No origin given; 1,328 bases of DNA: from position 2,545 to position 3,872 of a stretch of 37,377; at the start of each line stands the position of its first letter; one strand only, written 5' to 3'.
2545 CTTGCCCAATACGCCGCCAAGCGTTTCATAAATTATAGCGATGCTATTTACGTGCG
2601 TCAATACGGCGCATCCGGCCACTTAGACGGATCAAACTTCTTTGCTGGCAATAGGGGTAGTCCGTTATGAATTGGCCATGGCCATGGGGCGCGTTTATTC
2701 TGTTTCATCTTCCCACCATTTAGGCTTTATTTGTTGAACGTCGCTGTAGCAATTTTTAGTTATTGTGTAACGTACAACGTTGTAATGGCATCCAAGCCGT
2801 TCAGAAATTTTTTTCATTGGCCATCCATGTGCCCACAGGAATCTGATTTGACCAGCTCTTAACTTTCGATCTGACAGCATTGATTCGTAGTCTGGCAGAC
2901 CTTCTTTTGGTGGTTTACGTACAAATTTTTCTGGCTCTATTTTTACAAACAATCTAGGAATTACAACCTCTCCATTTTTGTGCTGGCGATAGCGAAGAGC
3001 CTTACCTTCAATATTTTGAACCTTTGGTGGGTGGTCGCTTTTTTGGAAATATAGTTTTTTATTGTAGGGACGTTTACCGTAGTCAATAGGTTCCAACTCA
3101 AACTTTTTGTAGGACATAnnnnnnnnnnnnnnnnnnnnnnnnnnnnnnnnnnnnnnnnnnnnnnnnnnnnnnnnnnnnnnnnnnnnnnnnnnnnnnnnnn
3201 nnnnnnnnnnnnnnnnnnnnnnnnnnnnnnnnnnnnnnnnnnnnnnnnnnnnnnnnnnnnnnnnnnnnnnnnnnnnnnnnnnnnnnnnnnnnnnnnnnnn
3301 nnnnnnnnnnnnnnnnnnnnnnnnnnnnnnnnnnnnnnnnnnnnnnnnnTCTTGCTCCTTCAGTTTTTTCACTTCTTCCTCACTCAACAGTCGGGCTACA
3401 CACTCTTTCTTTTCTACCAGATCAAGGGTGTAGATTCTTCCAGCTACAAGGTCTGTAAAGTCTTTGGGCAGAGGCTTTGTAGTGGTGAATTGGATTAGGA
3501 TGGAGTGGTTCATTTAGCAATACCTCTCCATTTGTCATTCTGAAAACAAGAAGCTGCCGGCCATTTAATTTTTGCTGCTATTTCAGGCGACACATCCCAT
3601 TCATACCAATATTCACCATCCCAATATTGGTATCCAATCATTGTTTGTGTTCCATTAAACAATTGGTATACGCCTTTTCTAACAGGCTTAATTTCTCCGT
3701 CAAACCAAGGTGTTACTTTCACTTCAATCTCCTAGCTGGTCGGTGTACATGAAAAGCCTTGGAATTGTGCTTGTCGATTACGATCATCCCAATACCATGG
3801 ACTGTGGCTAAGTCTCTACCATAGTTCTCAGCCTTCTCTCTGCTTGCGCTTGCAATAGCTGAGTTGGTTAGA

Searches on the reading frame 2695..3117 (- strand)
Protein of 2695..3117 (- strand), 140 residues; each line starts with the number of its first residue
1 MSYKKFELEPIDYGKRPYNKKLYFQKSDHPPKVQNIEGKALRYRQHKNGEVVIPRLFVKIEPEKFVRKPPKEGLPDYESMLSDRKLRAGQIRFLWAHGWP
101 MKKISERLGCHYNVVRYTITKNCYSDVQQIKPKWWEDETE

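Call 39: search_protein_families(library=phrogs, max_evalue=0.001, proteins=[window:2695-3117:-])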
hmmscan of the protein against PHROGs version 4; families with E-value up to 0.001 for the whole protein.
window:2695-3117:- (140 aa): 0 families

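Call 71: find_homologous_proteins(query=window:2695-3114:-, max_evalue=0.001)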
Query window:2695-3114:- (139 aa): 1 proteins with E <= 0.001 among 5 candidates.
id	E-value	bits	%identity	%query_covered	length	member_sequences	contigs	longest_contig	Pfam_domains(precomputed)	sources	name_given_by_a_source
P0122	1.2e-91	322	100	100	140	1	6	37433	-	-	-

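Call 78: search_protein_representatives(protein=window:2695-3114:-)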
Query: 139 residues. Proteins with E-value up to 0.001 (for the whole library): 11; up to 1e-10: 4; up to 1e-30: 1. The best 11 are listed.
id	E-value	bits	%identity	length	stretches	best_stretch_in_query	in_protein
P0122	3.8e-92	322.3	100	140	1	1-139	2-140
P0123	2.4e-27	112.0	42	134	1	2-134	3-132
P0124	3.3e-23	98.6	44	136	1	4-137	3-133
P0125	3.3e-15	72.7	38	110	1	40-135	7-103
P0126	3.8e-09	53.0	38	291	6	92-117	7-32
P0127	2.6e-06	43.8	31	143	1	1-138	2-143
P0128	1.5e-04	38.0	35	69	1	83-137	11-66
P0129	2.3e-04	37.5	33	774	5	73-103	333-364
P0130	2.9e-04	37.2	31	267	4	83-131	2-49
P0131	4.5e-04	36.5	33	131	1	59-132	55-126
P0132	6.6e-04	36.0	32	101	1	61-137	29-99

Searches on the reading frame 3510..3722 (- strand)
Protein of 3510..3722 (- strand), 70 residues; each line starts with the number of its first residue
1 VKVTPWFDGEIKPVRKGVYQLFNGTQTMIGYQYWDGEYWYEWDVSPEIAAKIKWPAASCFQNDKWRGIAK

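Call 39: search_protein_families(library=phrogs, max_evalue=0.001, proteins=[window:3510-3722:-])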
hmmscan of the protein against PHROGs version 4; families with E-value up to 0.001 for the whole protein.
window:3510-3722:- (70 aa): 1 family
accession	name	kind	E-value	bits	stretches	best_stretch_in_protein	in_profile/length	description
phrog_26541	-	unknown function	7.5e-07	30.5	1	2-69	6-72/77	-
